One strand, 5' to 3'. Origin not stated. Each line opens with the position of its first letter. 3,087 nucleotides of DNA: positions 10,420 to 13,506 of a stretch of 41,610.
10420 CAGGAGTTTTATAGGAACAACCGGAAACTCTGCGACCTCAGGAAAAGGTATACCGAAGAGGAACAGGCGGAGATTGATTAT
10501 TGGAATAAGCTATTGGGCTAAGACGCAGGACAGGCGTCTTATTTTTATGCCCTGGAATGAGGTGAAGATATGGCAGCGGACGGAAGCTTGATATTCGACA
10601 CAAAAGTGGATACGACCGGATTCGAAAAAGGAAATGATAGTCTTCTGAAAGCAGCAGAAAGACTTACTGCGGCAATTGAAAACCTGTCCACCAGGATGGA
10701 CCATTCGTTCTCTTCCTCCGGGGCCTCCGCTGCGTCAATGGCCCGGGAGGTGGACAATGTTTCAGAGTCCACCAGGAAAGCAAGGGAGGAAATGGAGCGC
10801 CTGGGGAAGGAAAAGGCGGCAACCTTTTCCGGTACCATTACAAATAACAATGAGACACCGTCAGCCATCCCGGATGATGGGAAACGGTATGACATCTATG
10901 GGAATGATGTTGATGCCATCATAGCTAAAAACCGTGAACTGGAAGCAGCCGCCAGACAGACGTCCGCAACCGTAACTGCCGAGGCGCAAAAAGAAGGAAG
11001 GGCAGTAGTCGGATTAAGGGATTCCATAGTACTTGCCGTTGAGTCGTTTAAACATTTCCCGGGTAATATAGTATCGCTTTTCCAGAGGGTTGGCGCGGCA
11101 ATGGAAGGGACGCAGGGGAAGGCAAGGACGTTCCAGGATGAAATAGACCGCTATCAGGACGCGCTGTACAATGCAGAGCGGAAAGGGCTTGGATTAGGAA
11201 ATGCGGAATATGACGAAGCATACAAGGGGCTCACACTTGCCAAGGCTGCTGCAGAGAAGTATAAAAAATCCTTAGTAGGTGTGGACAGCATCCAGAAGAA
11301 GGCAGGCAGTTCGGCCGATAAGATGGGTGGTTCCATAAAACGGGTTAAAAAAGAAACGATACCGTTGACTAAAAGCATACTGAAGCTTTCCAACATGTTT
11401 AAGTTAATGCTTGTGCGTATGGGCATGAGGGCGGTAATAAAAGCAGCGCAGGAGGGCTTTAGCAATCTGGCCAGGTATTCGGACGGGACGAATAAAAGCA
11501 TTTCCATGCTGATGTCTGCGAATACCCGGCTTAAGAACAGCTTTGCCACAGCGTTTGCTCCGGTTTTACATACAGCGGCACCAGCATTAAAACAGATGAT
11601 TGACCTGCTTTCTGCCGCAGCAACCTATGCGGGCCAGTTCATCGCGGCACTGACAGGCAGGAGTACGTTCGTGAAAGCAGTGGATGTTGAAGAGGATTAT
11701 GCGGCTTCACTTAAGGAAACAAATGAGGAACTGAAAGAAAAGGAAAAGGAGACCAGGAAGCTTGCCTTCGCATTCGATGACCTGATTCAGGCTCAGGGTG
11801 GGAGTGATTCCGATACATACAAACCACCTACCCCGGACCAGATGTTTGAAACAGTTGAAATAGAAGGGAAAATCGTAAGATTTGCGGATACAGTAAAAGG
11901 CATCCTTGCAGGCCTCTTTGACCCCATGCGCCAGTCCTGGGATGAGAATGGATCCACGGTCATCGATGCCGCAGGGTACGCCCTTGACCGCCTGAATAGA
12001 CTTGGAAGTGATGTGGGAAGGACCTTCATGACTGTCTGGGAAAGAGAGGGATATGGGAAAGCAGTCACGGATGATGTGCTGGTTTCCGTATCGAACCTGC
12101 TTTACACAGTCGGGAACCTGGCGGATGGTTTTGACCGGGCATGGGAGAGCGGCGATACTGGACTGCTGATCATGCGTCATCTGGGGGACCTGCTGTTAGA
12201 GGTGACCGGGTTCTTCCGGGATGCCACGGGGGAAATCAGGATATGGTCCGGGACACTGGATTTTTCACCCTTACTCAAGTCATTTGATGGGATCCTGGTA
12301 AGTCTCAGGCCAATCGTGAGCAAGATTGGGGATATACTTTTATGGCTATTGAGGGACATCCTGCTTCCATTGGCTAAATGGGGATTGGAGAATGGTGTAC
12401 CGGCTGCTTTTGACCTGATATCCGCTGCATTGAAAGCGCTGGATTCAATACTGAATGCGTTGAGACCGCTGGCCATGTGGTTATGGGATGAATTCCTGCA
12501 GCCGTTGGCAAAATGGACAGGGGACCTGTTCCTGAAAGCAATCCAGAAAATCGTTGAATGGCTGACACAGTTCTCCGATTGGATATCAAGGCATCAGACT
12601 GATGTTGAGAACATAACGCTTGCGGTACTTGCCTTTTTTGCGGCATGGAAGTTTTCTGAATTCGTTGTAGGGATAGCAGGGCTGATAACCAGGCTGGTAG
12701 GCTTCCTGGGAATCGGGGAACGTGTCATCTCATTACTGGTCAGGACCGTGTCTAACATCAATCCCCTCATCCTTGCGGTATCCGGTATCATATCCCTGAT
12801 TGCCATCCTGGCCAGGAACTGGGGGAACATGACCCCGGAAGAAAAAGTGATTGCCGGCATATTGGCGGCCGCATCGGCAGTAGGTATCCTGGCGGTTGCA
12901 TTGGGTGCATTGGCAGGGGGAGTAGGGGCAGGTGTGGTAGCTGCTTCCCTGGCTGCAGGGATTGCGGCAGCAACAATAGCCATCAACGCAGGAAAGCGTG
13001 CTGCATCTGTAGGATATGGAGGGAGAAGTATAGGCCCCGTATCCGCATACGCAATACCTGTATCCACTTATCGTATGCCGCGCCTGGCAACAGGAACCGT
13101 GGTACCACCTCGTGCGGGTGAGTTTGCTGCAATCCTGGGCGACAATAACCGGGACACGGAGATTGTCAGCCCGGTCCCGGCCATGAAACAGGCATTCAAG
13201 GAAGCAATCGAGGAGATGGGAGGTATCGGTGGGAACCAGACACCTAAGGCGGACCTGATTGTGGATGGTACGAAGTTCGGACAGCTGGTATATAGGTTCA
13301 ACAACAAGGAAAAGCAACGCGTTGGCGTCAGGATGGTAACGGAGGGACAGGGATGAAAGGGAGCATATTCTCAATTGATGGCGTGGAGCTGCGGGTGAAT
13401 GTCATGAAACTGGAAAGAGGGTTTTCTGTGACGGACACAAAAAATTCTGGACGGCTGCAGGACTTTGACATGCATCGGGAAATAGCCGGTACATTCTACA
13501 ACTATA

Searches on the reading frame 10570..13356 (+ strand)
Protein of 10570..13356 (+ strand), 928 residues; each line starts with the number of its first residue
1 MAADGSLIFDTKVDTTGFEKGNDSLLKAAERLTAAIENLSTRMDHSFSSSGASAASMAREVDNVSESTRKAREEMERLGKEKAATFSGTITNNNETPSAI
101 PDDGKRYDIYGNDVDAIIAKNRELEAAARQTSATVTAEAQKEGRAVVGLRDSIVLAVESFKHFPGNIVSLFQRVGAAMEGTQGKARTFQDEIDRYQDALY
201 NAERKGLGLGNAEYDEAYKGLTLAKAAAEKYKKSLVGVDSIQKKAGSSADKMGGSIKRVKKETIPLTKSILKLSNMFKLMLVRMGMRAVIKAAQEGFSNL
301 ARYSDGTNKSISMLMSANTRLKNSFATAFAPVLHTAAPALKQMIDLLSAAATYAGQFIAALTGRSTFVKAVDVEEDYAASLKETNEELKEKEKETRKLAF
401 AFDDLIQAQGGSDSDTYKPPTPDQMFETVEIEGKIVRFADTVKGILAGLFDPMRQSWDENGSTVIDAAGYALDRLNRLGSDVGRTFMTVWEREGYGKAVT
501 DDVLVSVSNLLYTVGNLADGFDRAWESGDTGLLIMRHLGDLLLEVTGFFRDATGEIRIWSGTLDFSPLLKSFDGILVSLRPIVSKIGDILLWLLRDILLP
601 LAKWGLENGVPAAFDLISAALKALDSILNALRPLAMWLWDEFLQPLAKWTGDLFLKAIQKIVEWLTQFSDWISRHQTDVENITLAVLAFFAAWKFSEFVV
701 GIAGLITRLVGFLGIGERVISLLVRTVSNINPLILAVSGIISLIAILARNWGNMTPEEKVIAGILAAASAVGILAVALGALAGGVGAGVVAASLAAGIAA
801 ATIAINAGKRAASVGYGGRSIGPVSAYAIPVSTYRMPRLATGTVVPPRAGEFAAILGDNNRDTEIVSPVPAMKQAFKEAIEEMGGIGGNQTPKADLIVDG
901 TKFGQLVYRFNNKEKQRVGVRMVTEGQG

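Call 54: search_protein_families(library=phrogs, proteins=[window:10570-13356:+], max_evalue=0.00001)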
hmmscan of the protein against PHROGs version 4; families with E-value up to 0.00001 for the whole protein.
window:10570-13356:+ (928 aa): 3 families
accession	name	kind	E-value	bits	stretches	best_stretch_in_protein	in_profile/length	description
phrog_37543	-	unknown function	8.6e-244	811.8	1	218-830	2-622/622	-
phrog_1535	-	tail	4.7e-94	317.5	2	1-771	1-873/1152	tail length tape measure protein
phrog_23464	-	unknown function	6.2e-13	49.3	1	725-925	372-536/539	-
